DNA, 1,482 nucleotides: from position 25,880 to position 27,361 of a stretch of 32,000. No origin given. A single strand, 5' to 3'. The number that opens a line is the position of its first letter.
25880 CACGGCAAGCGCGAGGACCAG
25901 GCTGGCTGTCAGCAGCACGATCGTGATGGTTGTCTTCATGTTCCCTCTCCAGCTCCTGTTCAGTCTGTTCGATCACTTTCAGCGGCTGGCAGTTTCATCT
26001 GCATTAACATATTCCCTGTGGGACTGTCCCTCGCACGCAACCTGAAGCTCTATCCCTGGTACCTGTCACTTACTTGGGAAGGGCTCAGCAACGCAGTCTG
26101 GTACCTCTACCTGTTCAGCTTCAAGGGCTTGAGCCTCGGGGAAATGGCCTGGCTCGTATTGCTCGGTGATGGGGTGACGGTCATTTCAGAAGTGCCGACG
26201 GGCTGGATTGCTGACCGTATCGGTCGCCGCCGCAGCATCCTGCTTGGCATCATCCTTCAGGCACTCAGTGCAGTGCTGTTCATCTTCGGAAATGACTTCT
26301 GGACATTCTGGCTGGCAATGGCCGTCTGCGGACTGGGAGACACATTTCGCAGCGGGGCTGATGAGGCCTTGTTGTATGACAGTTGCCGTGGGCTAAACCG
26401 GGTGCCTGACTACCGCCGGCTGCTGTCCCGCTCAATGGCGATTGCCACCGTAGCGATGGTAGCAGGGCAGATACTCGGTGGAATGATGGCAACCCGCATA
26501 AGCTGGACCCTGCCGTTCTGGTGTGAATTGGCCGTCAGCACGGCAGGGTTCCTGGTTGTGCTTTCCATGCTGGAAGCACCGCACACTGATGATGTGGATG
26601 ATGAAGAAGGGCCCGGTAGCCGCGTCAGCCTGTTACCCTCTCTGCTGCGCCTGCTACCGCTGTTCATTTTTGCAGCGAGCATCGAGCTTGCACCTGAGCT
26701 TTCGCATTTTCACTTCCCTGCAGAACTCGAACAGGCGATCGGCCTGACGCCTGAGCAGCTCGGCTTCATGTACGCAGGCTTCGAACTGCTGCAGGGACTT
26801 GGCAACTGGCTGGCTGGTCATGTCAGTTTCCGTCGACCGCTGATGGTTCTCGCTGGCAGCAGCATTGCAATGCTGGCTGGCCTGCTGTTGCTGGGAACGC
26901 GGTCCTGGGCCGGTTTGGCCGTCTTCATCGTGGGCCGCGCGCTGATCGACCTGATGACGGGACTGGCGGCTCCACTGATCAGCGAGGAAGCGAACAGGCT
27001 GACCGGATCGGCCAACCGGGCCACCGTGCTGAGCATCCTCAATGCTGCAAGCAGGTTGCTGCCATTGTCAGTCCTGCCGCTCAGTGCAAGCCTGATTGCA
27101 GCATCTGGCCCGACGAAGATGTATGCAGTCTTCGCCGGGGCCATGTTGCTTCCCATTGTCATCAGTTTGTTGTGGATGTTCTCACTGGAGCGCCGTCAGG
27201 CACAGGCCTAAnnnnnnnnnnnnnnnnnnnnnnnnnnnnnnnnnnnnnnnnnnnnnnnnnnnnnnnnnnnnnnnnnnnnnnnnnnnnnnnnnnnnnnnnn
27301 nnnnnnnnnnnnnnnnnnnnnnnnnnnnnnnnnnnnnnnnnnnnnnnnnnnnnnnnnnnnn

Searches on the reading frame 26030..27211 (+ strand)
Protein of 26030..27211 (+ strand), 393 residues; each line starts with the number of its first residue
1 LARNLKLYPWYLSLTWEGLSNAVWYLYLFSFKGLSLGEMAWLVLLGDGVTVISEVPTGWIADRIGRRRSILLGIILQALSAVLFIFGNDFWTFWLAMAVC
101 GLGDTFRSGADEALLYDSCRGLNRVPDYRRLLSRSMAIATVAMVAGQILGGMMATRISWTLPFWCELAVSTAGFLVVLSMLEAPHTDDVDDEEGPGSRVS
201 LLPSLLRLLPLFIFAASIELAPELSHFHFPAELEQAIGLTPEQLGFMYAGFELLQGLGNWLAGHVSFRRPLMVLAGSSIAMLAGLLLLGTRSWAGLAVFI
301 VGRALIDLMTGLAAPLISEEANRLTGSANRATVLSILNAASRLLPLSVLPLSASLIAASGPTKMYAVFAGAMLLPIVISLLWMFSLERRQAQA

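Call 83: search_protein_families(library=pfam, proteins=[window:26030-27211:+], max_evalue=0.001)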
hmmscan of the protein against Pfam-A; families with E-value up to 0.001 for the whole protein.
window:26030-27211:+ (393 aa): 3 families
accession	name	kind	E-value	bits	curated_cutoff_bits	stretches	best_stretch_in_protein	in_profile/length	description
PF07690.21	MFS_1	-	2.3e-28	99.5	33.4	2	20-215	16-209/347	Major Facilitator Superfamily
PF13347.12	MFS_2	-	2.5e-05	23.4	27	1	18-103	241-327/427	MFS/sugar transport protein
PF12832.13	MFS_1_like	-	0.0001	21.9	25.2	1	24-186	22-181/373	MFS_1 like family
